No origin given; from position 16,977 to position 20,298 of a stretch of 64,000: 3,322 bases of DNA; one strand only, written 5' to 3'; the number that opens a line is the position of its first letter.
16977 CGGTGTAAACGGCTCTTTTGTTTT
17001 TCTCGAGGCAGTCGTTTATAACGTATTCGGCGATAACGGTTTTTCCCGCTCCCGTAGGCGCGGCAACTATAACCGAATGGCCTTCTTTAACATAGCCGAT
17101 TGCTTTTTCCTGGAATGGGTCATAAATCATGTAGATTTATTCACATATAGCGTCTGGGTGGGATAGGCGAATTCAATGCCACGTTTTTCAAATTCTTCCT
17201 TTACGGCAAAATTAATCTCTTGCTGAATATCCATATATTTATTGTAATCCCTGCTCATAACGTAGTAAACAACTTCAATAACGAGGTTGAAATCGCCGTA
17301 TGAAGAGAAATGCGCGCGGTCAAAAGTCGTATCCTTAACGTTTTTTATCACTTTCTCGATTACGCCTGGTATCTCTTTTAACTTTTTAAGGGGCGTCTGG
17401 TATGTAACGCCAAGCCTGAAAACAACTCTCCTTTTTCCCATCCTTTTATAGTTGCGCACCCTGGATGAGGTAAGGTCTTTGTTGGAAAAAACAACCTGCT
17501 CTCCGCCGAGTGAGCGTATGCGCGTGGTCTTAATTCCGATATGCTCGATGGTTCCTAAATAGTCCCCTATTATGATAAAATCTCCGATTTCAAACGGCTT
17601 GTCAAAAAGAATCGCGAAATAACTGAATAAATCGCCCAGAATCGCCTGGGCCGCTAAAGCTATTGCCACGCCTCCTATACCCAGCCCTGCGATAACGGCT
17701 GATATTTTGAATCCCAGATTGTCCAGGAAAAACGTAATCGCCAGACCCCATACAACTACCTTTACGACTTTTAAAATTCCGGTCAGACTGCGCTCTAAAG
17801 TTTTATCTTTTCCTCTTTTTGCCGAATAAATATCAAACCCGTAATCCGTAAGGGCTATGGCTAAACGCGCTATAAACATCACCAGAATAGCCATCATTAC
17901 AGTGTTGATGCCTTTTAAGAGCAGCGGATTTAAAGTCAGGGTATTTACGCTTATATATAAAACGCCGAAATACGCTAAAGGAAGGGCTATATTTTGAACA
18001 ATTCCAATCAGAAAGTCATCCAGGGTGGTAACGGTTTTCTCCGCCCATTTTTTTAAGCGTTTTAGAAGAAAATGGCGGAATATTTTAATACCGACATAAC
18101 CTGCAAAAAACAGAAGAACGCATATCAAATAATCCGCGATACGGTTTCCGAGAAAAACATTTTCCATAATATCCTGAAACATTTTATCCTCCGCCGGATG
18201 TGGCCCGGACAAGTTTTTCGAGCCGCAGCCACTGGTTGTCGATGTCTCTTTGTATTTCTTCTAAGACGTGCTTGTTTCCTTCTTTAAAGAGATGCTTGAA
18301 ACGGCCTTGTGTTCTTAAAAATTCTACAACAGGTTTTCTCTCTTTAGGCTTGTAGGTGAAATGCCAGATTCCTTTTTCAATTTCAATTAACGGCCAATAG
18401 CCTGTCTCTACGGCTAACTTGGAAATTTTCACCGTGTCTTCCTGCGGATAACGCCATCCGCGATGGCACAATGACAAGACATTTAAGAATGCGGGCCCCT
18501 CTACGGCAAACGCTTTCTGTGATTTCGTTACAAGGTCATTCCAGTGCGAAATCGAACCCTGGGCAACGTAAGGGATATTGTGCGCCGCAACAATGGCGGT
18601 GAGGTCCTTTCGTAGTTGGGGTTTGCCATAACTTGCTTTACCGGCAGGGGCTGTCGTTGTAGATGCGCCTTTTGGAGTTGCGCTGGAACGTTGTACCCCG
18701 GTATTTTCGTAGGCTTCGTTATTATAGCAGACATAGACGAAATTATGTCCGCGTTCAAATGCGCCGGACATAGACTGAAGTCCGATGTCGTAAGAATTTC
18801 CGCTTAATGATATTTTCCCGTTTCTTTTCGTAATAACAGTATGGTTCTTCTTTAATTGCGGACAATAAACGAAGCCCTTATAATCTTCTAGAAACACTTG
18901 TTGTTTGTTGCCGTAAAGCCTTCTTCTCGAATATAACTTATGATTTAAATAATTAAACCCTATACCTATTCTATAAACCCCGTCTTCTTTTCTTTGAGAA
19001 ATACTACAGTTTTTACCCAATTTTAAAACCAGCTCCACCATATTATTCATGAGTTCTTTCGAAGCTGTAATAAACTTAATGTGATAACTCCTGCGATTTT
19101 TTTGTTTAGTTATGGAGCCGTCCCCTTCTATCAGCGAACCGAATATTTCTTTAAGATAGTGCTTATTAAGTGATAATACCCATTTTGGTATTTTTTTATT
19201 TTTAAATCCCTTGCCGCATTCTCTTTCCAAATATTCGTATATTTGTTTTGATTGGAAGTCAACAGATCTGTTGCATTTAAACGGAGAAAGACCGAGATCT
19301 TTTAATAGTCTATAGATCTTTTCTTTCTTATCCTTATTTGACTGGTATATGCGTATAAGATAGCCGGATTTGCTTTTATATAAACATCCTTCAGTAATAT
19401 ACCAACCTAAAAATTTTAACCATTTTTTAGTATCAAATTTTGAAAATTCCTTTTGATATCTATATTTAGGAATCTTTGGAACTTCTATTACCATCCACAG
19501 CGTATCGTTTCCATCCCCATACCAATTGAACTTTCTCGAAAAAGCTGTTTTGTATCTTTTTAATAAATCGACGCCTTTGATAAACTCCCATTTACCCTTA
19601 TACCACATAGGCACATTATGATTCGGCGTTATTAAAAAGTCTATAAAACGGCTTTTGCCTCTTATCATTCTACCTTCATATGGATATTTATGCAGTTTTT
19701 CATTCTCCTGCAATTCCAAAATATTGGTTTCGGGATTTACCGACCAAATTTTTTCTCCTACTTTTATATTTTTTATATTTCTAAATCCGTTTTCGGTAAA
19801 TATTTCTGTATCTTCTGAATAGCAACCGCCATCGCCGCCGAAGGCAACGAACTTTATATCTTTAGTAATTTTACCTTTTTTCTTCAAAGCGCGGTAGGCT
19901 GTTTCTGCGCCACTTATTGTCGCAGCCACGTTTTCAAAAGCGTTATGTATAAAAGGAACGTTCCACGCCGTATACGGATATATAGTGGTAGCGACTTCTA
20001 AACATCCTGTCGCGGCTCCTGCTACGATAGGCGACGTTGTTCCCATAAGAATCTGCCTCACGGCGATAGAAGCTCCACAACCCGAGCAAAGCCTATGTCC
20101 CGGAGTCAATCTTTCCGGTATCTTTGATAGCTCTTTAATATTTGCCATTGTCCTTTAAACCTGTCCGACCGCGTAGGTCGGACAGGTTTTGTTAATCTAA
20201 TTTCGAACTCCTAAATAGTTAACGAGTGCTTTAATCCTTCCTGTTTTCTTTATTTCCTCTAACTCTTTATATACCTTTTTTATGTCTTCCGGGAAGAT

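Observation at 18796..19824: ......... intein inserted at the TPP-binding GDGG motif of pyruvate:ferredoxin oxidoreductase beta subunit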

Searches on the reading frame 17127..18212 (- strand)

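Call 75: search_protein_families(library=pfam, proteins=[window:17127-18212:-], max_evalue=0.00001)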
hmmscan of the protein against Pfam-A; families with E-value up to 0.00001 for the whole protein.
window:17127-18212:- (361 aa): 3 families
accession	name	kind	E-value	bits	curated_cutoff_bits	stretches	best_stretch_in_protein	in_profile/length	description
PF00924.24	MS_channel_2nd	-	8.6e-18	64.7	20.2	1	191-257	2-68/68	Mechanosensitive ion channel, beta-domain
PF21082.3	MS_channel_3rd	-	2.4e-13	50.8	21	1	263-348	1-88/88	Mechanosensitive ion channel MscS, C-terminal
PF21088.3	MS_channel_1st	-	4.7e-07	30.1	23.1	1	148-189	1-42/42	Mechanosensitive ion channel, transmembrane helices 2/3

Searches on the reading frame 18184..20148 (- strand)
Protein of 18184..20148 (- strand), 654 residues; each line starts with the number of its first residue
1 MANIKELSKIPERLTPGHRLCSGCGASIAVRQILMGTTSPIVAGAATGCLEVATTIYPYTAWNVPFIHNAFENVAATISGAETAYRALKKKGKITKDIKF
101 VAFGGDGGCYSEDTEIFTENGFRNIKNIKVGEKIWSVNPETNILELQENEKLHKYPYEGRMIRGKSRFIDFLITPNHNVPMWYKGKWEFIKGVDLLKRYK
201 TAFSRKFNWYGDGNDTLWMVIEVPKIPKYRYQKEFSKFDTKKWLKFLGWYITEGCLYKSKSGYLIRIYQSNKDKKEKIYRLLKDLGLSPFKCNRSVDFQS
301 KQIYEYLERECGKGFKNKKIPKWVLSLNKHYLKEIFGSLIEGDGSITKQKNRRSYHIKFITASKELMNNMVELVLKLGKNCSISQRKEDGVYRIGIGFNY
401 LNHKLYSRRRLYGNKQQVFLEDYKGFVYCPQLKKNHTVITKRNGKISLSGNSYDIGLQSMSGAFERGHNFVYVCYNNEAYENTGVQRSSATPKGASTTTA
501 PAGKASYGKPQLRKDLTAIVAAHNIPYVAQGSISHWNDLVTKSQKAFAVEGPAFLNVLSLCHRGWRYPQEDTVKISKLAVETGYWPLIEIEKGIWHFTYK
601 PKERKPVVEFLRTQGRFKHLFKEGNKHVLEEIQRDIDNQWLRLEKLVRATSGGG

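Call 3: search_protein_families(library=pfam, proteins=[window:18184-20148:-], max_evalue=1)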
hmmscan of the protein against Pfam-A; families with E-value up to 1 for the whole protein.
window:18184-20148:- (654 aa): 4 families
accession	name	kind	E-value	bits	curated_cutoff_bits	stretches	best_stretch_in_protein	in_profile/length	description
PF02775.26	TPP_enzyme_C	-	1.4e-13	51.3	21.9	1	452-557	58-151/151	Thiamine pyrophosphate enzyme, C-terminal TPP binding domain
PF14528.11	LAGLIDADG_3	-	2.4e-12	47.4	22.5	2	337-403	8-65/82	LAGLIDADG-like domain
PF14527.11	LAGLIDADG_WhiA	-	0.0022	18.5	23.2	1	340-391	9-58/93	WhiA LAGLIDADG-like domain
PF13403.11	Hint_2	-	0.15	12.9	28.4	1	109-139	2-32/147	Hint domain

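Call 4: search_protein_families(library=ncbifam, proteins=[window:18184-20148:-], max_evalue=1)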
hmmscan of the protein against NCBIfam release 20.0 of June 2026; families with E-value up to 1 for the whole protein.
window:18184-20148:- (654 aa): 14 families
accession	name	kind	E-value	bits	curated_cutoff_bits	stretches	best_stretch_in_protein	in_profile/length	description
NF008819.1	PRK11865.1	equivalog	9.2e-104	346.9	405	2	449-644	100-297/300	pyruvate synthase subunit PorB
NF008818.0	PRK11864.1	subfamily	2.3e-81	273.2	405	2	450-649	102-298/300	3-methyl-2-oxobutanoate dehydrogenase subunit beta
NF045792.1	OxalOxredbeta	equivalog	3.5e-74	249.6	590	2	449-642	110-302/311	oxalate oxidoreductase subunit beta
NF045766.1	PhenlGlyoxDHPadI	equivalog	3.4e-50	171.1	700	2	449-649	240-439/443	NADH-dependent phenylglyoxylate dehydrogenase subunit beta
TIGR02176.1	pyruv_ox_red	equivalog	5.7e-20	70.8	911.35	1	429-646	941-1165/1167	pyruvate:ferredoxin (flavodoxin) oxidoreductase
NF008820.0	PRK11866.1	equivalog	1.1e-10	41.4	402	1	449-561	94-201/287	2-oxoacid ferredoxin oxidoreductase subunit beta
NF011303.0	PRK14715.1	equivalog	5.4e-09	33.7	1585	1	241-378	1118-1257/1627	DNA-directed DNA polymerase II large subunit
TIGR02177.1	PorB_KorB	subfamily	5.2e-07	29.4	261.9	1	450-562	81-188/286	2-oxoacid:acceptor oxidoreductase, beta subunit, pyruvate/2-ketoisovalerate family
NF007207.0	PRK09628.1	equivalog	3e-06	27.1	364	1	446-562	92-203/277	2-oxoglutarate ferredoxin oxidoreductase subunit beta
NF011491.0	PRK14898.1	equivalog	2.8e-05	22.4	783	1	246-394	248-395/860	DNA-directed RNA polymerase subunit A''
NF038098.1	GyrA_w_intein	exception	0.00022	19.3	1850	1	308-418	312-419/1232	intein-containing DNA gyrase subunit A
NF038162.1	RtcB_rel_intein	exception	0.0019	16.2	1150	0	90-135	143-188/961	intein-containing RtcB family protein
NF005852.0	PRK07773.1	equivalog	0.01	14.1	780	1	316-392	596-673/886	replicative DNA helicase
TIGR01445.1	intein_Nterm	domain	0.15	13.1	24.5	1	109-179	1-81/83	intein N-terminal splicing region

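Call 6: find_homologous_proteins(query=window:18184-20148:-, max_evalue=0.00001)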
Query window:18184-20148:- (654 aa): 447 proteins with E <= 0.00001 among 8000 candidates; the best 120 are listed.
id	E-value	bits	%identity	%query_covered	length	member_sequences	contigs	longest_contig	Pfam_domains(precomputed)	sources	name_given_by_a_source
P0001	0.0e+0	1449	100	95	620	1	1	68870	PF02775.27,PF14528.12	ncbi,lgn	-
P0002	0.0e+0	1266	81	99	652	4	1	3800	PF02775.27,PF14528.12,PF14527.12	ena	-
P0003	0.0e+0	1245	81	99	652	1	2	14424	PF02775.27,PF14528.12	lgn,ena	-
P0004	0.0e+0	1227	78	99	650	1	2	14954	PF02775.27,PF14528.12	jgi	jgi:pyruvate/2-oxoacid:ferredoxin oxidoreductase beta subunit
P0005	0.0e+0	1180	82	92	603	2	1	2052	PF02775.27,PF14528.12,PF14527.12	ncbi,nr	ncbi:MAG: hypothetical protein KJ706_01540, partial [Candidatus Omnitrophica bacterium]|nr:hypotheti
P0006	2.2e-264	897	59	98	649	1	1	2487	PF02775.27,PF14890.12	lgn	-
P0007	5.1e-253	859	60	98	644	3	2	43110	PF02775.27,PF14528.12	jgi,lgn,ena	-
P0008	2.1e-242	824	57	100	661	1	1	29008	PF02775.27,PF14528.12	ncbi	-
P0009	1.4e-238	811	55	98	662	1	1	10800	PF02775.27,PF14528.12,PF14890.12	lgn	-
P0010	1.1e-223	762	57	72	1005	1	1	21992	PF02775.27,PF14528.12,PF14890.12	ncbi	-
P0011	1.6e-220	752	55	99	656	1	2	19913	PF02775.27,PF14528.12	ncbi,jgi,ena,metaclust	metaclust:\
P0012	2.9e-219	748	53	98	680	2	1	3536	PF02775.27,PF14528.12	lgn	-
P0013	5.9e-219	747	54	96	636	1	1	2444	PF02775.27,PF14528.12,PF14890.12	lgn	-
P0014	3.6e-215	734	52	97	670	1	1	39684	PF02775.27,PF14528.12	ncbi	-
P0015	1.4e-213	729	53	99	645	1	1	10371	PF02775.27,PF14528.12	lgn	-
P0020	2.3e-197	675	50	96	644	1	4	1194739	PF02775.27,PF14528.12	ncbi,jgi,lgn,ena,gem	-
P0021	5.6e-186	638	48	96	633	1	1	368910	PF02775.27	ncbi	-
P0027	2.4e-173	596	45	98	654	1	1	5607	PF02775.27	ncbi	-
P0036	6.0e-159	548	42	100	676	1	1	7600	PF07591.16,PF02775.27,PF14890.12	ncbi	-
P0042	4.6e-157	542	43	99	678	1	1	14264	PF02775.27,PF14528.12,PF14890.12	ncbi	-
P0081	6.8e-137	476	66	28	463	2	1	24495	PF07591.16,PF02775.27,PF14890.12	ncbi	-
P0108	2.1e-116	408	36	99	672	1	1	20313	PF02775.27,PF14890.12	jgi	jgi:pyruvate/2-oxoacid:ferredoxin oxidoreductase beta subunit/intein/homing endonuclease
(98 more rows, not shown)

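Call 33: list_cluster_members(proteins=[P0001, P0008, P0010, P0014, P0020, P0021, P0027, P0036, P0042, P0081])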
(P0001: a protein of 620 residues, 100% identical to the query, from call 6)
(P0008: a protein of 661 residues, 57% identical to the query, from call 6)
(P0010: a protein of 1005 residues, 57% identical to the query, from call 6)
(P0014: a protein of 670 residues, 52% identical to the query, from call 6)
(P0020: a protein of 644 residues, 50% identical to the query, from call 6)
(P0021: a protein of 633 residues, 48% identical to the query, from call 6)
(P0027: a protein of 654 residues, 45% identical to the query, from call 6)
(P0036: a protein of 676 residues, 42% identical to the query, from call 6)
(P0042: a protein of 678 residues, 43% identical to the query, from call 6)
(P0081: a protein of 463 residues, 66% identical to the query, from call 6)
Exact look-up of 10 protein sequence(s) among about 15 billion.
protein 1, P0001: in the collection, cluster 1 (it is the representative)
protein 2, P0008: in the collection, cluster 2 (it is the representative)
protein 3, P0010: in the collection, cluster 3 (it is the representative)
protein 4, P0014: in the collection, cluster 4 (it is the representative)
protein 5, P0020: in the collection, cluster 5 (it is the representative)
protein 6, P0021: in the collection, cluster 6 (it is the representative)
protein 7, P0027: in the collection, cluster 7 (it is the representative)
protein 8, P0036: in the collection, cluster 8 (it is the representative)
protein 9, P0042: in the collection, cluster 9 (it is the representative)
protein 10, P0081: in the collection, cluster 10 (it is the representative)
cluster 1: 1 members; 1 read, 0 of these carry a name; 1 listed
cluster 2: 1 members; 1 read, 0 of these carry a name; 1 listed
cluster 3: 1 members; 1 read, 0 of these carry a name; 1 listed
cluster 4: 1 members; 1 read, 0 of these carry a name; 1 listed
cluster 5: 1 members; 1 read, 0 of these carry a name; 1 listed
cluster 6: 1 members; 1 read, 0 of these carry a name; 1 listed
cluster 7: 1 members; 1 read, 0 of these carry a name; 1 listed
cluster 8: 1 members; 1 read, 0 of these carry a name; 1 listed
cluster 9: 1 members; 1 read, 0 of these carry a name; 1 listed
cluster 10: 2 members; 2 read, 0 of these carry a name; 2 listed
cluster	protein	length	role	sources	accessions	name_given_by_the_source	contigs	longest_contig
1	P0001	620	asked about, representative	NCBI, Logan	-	-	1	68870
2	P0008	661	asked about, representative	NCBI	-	-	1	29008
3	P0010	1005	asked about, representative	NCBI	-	-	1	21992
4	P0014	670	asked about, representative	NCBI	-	-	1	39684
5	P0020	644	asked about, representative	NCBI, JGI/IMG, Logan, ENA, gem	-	-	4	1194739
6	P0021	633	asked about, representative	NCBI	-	-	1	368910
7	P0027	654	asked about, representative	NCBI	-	-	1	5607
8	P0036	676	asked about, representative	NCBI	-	-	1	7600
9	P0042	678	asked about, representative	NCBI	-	-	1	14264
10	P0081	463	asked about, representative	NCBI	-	-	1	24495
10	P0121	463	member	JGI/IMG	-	-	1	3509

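Call 62: find_encoding_contigs(protein=P0001, flank=1000, max_places=2)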
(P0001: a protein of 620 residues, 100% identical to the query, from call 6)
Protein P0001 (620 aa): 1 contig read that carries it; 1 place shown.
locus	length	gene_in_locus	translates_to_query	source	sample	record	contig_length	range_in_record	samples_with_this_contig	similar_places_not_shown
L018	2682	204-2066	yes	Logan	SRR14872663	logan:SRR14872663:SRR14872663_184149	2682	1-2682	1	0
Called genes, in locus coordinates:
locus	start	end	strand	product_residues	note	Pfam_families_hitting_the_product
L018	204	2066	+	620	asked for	PF14528:LAGLIDADG_3 (weak), PF02775:TPP_enzyme_C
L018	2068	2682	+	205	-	?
